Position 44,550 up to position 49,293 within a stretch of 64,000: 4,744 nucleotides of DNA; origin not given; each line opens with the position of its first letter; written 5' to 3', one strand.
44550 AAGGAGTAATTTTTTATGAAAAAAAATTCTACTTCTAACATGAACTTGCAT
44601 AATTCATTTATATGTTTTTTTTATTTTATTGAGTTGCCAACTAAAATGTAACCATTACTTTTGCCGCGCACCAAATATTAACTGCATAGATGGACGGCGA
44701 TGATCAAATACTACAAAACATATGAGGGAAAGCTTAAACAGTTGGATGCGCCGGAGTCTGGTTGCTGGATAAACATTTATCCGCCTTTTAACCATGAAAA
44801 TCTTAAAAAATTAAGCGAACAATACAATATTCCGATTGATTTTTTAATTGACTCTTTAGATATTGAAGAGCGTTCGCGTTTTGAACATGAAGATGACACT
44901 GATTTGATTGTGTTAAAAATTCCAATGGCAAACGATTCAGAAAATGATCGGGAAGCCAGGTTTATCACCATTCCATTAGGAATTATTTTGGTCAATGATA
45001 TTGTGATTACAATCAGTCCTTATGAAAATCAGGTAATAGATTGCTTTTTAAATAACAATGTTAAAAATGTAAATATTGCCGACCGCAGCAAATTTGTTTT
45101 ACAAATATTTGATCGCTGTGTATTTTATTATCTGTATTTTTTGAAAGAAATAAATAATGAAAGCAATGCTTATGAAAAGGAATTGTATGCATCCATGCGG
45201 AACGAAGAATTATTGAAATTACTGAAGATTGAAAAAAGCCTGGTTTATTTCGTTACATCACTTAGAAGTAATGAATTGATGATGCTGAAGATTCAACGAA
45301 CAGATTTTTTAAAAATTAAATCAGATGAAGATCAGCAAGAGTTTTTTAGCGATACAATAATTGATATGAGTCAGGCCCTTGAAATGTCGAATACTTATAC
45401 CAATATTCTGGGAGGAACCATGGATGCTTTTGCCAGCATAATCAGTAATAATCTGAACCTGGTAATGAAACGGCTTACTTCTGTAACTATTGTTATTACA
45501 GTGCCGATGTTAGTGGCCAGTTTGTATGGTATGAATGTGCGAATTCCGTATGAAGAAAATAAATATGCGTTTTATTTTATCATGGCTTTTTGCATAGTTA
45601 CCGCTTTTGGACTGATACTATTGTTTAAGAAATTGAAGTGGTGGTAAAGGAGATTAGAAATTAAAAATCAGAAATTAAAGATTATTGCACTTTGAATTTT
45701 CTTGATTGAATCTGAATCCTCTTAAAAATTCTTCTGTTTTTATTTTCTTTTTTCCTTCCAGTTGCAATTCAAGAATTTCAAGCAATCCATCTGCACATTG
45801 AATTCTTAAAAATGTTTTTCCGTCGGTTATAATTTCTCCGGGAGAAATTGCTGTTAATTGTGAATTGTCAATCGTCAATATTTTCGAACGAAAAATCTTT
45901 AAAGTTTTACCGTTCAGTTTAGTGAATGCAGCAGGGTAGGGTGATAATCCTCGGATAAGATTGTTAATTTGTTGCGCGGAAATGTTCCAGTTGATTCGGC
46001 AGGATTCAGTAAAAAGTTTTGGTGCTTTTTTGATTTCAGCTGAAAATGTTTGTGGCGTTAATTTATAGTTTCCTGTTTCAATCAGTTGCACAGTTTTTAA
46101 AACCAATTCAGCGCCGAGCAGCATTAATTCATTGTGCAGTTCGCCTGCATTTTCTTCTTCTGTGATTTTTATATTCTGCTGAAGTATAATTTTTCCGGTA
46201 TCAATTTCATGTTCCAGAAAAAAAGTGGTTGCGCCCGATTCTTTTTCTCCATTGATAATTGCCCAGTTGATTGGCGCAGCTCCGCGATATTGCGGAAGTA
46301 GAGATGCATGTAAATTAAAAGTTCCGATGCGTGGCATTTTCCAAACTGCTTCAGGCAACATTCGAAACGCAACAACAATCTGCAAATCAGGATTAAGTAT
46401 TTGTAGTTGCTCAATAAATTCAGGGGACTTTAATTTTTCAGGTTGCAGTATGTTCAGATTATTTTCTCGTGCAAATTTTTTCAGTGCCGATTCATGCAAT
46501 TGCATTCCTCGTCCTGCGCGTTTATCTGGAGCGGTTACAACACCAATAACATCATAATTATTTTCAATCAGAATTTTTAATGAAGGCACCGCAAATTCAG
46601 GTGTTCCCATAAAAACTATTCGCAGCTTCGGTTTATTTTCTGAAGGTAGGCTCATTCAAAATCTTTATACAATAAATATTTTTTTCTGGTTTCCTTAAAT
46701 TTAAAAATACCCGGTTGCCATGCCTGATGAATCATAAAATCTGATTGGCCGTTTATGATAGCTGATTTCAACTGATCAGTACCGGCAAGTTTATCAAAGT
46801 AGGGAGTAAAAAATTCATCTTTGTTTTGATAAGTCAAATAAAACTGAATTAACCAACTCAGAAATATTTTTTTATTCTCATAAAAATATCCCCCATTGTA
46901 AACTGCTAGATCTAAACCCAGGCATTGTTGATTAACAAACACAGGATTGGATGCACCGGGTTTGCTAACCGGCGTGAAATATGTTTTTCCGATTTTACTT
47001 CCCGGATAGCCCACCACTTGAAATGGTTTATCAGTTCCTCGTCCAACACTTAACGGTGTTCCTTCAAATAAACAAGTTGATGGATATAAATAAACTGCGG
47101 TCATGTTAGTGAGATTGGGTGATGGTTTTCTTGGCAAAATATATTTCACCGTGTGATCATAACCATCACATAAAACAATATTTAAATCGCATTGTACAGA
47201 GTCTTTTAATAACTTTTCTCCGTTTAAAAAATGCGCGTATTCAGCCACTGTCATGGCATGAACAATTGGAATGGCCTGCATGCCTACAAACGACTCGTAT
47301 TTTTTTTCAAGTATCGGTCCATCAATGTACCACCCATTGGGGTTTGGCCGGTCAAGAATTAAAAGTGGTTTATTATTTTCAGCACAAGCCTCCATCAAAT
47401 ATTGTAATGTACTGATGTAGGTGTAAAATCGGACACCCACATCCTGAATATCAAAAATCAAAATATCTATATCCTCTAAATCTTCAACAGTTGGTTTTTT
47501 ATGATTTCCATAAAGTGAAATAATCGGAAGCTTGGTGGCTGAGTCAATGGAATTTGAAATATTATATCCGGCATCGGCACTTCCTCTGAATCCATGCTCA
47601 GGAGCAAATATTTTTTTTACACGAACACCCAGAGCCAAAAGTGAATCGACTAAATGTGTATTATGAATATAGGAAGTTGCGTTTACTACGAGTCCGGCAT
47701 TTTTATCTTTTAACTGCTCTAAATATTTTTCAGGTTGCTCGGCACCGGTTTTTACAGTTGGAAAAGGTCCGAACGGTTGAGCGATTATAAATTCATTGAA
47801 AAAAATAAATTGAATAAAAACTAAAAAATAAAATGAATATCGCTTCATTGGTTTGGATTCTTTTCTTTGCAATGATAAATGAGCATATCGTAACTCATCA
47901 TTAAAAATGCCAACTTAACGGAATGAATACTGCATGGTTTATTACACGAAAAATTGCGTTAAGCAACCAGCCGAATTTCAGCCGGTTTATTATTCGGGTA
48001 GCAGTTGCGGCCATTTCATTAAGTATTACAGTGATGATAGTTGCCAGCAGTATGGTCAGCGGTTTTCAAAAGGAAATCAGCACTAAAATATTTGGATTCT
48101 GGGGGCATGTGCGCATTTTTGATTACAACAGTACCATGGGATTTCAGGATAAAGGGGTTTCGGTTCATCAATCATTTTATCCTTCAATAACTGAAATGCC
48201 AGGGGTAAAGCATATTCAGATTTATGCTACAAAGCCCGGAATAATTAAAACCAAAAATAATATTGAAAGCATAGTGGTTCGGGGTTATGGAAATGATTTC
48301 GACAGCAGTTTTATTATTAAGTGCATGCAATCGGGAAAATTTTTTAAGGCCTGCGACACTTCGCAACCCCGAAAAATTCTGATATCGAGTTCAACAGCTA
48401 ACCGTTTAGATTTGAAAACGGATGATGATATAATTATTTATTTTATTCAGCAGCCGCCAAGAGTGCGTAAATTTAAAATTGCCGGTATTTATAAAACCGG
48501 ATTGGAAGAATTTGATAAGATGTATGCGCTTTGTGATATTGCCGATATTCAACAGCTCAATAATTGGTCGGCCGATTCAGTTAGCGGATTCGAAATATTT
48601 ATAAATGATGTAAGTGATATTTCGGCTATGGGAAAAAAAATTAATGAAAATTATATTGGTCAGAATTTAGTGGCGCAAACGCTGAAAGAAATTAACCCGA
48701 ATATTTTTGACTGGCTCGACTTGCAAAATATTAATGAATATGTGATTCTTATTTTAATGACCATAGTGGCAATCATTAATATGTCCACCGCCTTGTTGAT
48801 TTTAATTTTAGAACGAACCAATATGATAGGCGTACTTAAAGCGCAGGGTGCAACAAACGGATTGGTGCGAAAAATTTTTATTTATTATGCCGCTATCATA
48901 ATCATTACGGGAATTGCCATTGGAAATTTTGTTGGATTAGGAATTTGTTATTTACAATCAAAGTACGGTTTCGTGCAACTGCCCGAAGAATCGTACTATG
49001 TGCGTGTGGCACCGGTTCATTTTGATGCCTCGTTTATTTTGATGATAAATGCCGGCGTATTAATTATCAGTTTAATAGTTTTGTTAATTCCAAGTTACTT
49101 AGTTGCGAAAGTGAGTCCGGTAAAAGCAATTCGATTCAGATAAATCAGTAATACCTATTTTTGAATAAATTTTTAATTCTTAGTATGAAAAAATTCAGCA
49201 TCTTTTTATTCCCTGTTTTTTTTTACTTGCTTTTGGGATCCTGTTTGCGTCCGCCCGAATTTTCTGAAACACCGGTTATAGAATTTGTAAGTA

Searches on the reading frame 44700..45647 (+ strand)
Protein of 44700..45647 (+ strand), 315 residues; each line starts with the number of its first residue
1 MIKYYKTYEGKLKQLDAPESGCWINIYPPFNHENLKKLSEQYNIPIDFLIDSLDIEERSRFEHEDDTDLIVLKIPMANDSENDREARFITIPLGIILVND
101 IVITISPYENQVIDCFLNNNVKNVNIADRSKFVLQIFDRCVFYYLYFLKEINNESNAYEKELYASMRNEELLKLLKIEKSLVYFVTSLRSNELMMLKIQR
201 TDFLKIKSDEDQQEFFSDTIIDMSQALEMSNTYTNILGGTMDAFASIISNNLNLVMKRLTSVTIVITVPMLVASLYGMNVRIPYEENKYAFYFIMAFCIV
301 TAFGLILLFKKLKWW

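Call 44: search_protein_families(library=pfam, proteins=[window:44700-45647:+], max_evalue=0.00001)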
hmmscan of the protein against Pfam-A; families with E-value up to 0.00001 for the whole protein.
window:44700-45647:+ (315 aa): 1 family
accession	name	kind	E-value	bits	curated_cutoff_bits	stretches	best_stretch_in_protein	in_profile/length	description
PF01544.23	CorA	-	3.3e-52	178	27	1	20-311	3-292/292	CorA-like Mg2+ transporter protein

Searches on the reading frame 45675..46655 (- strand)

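Call 44: search_protein_families(library=pfam, proteins=[window:45675-46655:-], max_evalue=0.00001)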
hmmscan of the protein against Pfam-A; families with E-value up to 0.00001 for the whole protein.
window:45675-46655:- (326 aa): 2 families
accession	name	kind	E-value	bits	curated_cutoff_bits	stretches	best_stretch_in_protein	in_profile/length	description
PF00551.24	Formyl_trans_N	-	8.2e-36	123.9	26.1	1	12-185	2-177/181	Formyl transferase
PF02911.23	Formyl_trans_C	-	1.2e-28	99.6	21.1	1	214-315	2-100/100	Formyl transferase, C-terminal domain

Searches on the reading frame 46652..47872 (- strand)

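Call 44: search_protein_families(library=pfam, proteins=[window:46652-47872:-], max_evalue=0.00001)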
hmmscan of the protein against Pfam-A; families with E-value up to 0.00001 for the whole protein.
window:46652-47872:- (406 aa): 2 families
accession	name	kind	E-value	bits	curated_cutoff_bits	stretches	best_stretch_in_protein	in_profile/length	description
PF07075.17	NamZ_N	-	1.2e-74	250.6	26.9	1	60-257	2-202/203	Exo-beta-N-acetylmuramidase NamZ, N-terminal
PF20732.2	NamZ_C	-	2.9e-29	103.2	25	1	261-402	1-152/152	Exo-beta-N-acetylmuramidase NamZ, C-terminal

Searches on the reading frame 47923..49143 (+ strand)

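Call 45: search_protein_families(library=pfam, proteins=[window:47923-49143:+], max_evalue=0.00001)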
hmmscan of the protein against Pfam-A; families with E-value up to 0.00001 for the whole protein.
window:47923-49143:+ (406 aa): 2 families
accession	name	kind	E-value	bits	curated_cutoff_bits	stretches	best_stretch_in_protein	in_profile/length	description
PF02687.27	FtsX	-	1.1e-14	54.9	25.5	1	274-399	2-120/120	FtsX-like permease C-terminal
PF12704.14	MacB_PCD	-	1.6e-08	35.6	27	1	27-240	4-204/207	MacB-like periplasmic core domain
